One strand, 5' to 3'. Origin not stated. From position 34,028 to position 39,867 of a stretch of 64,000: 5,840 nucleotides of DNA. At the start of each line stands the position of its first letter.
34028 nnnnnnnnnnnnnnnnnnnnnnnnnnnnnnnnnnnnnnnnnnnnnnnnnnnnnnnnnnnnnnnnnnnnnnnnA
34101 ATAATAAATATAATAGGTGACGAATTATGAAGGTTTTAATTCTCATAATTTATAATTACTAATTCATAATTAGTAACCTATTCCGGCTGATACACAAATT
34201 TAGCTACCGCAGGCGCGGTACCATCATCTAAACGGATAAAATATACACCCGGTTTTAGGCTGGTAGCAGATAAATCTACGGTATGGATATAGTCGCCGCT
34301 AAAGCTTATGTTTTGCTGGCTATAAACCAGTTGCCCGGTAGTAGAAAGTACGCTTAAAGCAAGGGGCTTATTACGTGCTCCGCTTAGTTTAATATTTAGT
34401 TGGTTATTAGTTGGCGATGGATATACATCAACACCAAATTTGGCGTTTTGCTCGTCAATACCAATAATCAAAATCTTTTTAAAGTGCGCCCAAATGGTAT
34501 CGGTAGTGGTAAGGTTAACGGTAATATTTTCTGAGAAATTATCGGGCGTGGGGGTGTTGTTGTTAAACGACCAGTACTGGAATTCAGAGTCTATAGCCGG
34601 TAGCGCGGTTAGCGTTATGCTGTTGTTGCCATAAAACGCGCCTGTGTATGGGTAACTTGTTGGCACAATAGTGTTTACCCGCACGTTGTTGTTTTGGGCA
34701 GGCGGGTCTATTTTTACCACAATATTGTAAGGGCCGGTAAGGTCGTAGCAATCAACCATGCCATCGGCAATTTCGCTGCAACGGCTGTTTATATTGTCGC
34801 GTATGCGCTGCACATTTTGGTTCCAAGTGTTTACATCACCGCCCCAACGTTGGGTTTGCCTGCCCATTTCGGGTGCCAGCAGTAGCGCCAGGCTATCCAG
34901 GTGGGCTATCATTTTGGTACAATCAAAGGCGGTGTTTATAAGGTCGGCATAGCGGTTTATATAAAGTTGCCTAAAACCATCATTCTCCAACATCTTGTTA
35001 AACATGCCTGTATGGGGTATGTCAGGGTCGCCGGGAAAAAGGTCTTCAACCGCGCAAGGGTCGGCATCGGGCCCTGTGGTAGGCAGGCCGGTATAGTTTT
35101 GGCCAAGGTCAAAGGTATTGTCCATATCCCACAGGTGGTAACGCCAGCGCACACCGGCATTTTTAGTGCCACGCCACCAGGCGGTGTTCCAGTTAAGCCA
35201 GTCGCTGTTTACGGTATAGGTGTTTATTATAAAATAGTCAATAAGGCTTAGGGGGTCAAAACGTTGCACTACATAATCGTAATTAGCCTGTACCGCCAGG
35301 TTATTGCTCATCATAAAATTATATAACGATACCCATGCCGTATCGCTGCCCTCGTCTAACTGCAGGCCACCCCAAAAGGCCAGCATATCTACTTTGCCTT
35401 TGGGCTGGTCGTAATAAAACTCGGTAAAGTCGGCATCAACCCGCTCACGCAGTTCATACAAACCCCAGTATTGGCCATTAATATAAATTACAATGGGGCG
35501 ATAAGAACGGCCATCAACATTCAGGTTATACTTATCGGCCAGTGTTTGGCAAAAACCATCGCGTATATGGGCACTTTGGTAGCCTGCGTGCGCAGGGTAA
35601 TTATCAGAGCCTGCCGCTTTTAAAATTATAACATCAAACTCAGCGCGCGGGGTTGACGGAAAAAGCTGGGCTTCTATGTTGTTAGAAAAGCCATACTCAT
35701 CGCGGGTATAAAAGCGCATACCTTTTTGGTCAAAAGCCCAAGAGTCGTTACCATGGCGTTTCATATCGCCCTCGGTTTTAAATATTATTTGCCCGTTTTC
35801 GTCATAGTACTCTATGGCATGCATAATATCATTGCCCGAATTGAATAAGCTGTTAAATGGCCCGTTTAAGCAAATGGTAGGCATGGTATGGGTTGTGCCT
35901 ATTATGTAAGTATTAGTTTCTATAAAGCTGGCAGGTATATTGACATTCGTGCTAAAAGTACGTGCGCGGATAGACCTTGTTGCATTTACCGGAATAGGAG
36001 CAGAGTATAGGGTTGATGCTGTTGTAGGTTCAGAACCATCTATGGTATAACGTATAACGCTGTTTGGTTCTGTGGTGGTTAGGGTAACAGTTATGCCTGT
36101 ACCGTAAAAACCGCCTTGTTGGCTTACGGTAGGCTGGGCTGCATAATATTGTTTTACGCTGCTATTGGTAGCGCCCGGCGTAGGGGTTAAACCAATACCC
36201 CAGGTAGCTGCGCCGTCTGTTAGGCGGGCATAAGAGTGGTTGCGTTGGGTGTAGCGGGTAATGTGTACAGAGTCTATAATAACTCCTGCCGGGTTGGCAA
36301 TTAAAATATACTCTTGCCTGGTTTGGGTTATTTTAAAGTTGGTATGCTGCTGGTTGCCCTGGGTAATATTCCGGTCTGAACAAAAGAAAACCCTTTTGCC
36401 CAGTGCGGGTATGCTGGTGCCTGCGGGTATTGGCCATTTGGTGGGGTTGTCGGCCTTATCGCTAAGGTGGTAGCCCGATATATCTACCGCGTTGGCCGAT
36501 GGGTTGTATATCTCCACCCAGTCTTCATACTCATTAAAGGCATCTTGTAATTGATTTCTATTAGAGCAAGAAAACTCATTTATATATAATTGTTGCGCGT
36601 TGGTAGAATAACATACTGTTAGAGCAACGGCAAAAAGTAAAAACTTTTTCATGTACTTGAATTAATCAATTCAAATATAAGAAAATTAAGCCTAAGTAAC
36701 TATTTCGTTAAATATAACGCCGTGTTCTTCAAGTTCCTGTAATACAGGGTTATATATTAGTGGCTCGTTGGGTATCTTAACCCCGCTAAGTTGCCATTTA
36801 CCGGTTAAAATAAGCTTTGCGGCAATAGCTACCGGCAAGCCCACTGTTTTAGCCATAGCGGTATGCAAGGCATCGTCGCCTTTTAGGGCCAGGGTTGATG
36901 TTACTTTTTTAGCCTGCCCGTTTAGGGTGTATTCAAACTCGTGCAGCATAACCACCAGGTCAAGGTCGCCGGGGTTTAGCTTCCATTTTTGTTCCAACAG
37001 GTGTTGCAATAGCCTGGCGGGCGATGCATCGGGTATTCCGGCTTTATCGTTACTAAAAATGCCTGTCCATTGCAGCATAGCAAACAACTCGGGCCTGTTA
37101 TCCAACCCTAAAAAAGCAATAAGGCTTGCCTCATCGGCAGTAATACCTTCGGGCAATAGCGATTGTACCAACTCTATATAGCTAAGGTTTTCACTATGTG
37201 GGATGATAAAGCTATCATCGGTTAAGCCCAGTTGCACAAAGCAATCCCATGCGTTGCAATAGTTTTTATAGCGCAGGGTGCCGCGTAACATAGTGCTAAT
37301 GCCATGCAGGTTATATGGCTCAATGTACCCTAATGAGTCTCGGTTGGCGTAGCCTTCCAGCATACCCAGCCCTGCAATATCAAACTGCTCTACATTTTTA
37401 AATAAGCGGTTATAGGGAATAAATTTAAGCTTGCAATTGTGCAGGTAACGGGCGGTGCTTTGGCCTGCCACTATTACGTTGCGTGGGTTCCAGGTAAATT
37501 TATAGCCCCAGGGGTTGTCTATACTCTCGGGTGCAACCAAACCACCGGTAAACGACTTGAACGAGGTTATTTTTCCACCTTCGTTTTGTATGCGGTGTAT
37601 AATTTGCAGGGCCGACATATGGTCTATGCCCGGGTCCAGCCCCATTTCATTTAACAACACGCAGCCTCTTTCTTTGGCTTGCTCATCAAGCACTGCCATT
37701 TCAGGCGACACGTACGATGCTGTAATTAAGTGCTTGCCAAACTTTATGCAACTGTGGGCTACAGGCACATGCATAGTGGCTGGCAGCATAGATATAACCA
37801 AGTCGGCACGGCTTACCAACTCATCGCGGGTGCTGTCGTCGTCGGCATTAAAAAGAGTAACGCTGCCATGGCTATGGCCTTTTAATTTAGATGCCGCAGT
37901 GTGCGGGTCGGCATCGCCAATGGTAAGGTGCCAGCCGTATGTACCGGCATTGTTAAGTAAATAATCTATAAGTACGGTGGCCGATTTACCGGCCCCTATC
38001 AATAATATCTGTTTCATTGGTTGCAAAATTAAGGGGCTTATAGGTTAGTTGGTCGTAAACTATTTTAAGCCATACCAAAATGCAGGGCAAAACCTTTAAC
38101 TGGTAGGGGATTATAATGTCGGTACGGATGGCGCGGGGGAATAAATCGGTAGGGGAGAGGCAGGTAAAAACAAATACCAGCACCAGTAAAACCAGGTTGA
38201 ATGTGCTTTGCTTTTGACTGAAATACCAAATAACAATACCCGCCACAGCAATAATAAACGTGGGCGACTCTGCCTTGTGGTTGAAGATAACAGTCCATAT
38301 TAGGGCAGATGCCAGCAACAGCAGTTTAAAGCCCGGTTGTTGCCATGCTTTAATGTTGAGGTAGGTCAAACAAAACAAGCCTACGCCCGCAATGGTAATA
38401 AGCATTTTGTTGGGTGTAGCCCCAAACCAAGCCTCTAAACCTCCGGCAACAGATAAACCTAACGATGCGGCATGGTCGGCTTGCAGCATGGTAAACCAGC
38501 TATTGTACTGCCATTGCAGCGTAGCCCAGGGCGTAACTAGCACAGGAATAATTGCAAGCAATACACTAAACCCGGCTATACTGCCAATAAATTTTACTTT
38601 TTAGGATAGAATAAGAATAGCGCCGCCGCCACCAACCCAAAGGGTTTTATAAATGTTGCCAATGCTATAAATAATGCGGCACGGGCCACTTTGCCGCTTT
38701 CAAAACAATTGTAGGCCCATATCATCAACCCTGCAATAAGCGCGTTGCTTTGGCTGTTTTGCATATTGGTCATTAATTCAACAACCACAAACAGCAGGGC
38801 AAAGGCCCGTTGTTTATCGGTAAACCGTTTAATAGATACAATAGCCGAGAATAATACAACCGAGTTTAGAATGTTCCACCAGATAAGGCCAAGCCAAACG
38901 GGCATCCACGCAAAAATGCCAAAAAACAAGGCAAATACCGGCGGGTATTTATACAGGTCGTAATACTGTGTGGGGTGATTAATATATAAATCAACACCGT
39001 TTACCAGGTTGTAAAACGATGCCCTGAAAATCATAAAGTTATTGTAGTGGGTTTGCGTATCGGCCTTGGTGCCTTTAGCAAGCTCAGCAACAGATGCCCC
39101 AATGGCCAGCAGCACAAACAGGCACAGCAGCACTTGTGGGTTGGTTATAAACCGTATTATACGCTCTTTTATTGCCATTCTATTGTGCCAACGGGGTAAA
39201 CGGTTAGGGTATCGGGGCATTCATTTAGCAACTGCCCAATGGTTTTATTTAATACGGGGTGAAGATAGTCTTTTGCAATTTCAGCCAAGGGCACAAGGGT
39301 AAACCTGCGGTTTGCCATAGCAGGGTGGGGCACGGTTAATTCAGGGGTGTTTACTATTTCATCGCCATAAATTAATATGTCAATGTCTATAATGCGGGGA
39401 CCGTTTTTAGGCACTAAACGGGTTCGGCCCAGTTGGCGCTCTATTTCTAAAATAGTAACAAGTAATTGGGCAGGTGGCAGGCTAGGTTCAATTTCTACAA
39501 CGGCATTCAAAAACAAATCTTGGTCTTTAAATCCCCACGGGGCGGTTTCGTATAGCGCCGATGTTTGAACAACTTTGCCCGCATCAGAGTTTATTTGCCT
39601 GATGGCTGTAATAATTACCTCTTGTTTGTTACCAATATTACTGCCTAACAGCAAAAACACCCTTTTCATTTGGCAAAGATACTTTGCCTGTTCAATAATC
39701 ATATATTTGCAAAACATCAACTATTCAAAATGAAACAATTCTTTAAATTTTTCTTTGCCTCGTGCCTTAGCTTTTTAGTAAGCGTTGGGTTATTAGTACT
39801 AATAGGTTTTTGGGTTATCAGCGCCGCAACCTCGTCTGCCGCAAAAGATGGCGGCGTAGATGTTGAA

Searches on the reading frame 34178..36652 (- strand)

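Call 70: search_protein_families(library=pfam, proteins=[window:34178-36652:-], max_evalue=0.00001)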
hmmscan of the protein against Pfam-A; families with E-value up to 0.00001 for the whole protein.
window:34178-36652:- (824 aa): 5 families
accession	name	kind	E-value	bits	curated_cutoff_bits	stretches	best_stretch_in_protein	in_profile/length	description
PF08757.17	CotH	-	4.5e-37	128.7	23.8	1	300-625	4-319/322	CotH kinase protein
PF13290.12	CHB_HEX_C_1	-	3.5e-17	62.5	22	1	179-236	2-59/67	Chitobiase/beta-hexosaminidase C-terminal domain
PF13287.12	Fn3_assoc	-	2.1e-13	50.6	23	1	189-238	1-50/59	Fn3 associated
PF00932.25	LTD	-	7.8e-13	49.2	34.3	1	18-131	4-107/109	Lamin Tail Domain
PF18962.6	Por_Secre_tail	-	1.4e-10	41.7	27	1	743-819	1-73/75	Secretion system C-terminal sorting domain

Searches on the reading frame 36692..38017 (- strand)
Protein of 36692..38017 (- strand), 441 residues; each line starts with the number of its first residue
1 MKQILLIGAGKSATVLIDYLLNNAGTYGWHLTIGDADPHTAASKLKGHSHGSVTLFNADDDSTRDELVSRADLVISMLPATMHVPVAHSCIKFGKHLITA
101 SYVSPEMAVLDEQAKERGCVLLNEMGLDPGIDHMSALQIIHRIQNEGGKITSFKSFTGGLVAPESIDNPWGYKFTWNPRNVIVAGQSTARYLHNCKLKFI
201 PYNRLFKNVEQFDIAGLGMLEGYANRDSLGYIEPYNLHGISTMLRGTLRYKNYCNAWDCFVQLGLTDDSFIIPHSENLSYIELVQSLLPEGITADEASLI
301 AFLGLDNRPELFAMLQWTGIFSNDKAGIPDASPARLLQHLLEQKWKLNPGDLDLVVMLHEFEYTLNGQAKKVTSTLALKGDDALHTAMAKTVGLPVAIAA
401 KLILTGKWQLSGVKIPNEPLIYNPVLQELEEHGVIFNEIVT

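Call 70: search_protein_families(library=pfam, proteins=[window:36692-38017:-], max_evalue=0.00001)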
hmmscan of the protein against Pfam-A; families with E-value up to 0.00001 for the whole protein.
window:36692-38017:- (441 aa): 2 families
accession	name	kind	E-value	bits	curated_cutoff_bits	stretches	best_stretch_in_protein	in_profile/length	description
PF16653.10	Sacchrp_dh_C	-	9.5e-76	255.8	31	1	126-434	1-265/265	Saccharopine dehydrogenase C-terminal domain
PF03435.24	Sacchrp_dh_NADP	-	4.7e-14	53.3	25.1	1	4-120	1-127/129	Saccharopine dehydrogenase NADP binding domain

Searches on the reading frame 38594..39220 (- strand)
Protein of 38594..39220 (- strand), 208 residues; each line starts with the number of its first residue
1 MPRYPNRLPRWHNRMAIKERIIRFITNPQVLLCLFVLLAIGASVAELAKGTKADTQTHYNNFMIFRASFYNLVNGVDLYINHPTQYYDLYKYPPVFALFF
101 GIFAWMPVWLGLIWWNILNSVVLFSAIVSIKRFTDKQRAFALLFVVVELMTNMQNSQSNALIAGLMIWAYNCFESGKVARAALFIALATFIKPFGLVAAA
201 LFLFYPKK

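Call 70: search_protein_families(library=pfam, proteins=[window:38594-39220:-], max_evalue=0.00001)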
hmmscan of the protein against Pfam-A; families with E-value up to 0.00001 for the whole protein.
window:38594-39220:- (208 aa): 1 family
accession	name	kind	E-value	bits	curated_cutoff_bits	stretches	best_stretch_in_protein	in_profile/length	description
PF09594.16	GT87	-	6.4e-16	59.3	25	1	90-204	1-122/237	Glycosyltransferase family 87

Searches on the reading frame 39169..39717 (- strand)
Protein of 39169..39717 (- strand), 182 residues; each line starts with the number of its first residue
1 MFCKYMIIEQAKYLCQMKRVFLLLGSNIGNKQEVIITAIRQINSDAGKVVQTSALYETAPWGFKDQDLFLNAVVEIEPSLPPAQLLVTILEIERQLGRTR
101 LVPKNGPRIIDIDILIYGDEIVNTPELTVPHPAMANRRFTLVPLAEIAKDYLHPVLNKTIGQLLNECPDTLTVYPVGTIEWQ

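Call 71: search_protein_families(library=pfam, proteins=[window:39169-39717:-], max_evalue=0.00001)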
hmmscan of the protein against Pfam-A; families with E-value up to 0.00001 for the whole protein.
window:39169-39717:- (182 aa): 1 family
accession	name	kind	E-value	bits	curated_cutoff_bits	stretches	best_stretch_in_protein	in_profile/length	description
PF01288.25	HPPK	-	2.8e-38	131.3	25.7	1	22-148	2-115/116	7,8-dihydro-6-hydroxymethylpterin-pyrophosphokinase (HPPK)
